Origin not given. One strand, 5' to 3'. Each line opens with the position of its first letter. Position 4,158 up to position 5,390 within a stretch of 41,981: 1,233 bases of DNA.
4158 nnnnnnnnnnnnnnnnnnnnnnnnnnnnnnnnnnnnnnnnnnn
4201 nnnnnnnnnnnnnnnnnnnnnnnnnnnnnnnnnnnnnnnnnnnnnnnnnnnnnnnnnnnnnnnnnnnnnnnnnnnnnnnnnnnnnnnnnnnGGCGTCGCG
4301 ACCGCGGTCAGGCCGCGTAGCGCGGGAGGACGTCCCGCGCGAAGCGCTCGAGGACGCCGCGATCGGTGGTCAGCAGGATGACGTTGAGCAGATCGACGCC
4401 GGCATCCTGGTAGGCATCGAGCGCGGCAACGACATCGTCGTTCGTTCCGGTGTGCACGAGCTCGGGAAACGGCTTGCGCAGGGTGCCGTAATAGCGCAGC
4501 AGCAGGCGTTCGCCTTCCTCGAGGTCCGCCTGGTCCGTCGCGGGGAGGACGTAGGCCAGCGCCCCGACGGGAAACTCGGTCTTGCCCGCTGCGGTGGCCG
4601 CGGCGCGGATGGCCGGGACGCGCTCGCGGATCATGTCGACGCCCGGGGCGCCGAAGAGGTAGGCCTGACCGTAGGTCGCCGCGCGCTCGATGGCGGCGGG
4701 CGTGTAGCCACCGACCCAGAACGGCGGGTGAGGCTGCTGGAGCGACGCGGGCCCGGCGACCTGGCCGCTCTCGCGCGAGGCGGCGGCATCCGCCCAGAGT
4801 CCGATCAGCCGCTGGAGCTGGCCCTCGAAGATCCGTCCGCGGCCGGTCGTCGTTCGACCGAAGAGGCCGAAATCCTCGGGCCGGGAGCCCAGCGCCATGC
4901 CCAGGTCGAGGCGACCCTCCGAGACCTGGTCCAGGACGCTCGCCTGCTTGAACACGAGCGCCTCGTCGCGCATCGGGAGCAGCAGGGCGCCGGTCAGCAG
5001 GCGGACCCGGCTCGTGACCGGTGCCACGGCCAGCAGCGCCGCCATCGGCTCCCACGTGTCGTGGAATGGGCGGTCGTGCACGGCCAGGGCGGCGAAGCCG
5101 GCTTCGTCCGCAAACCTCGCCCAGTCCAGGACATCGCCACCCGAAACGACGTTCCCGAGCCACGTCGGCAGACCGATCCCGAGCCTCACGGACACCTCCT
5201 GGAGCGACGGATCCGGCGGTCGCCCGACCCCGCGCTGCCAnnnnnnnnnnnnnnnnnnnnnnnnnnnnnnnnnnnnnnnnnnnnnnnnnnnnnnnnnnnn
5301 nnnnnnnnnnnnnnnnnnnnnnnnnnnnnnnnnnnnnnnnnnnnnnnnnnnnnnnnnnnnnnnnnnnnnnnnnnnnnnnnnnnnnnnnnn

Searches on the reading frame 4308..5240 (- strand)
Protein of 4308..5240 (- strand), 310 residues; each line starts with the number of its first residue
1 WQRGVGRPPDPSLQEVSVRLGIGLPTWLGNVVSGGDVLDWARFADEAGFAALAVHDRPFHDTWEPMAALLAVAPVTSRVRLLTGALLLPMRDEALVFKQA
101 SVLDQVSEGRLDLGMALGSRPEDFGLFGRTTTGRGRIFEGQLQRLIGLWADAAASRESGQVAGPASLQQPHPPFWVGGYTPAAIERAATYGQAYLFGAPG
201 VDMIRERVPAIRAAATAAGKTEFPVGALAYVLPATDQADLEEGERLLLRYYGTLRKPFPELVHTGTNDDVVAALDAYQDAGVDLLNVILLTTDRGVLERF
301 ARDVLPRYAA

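Call 39: search_protein_families(library=ncbifam, proteins=[window:4308-5240:-], max_evalue=1e-8)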
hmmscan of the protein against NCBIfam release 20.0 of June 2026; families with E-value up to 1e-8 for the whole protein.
window:4308-5240:- (310 aa): 11 families
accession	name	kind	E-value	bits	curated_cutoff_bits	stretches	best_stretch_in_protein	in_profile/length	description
TIGR03619.1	F420_Rv2161c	subfamily_domain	5.2e-39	134.3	166.9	1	40-286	3-244/247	TIGR03619 family F420-dependent LLM class oxidoreductase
TIGR03571.1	lucif_BA3436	subfamily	1e-21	77.5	303.9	1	20-225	13-233/304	TIGR03571 family LLM class oxidoreductase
TIGR04020.1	seco_metab_LLM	subfamily_domain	1.6e-18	66.9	244.45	1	37-220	21-216/341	MupA/Atu3671 family FMN-dependent luciferase-like monooxygenase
TIGR03621.1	F420_MSMEG_2516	subfamily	1e-16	61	213.15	1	32-279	11-270/295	TIGR03621 family F420-dependent LLM class oxidoreductase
TIGR04027.1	LLM_KPN_01858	hypoth_equivalog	1.1e-16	60.8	412.9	1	44-194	29-181/326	putative FMN-dependent luciferase-like monooxygenase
TIGR03560.1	F420_Rv1855c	subfamily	3.8e-12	46.5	231.4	1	36-221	14-218/227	TIGR03560 family F420-dependent LLM class oxidoreductase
TIGR04021.1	LLM_DMSO2_sfnG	equivalog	9.6e-12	44.9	382.95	0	61-233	59-238/350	dimethylsulfone monooxygenase SfnG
TIGR03565.1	alk_sulf_monoox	equivalog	6.2e-11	41.9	518.2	1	41-247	33-244/346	FMNH2-dependent alkanesulfonate monooxygenase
NF001939.1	PRK00719.1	subfamily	1.9e-10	40.1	510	1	41-246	33-243/373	alkanesulfonate monooxygenase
TIGR03858.1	LLM_2I7G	subfamily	2.1e-10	40.1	462.25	1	36-153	27-146/337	Atu2307/SP_0267 family LLM class monooxygenase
TIGR03558.1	oxido_grp_1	subfamily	4.7e-09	35.9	166.95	1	39-232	24-222/325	MsnO8 family LLM class oxidoreductase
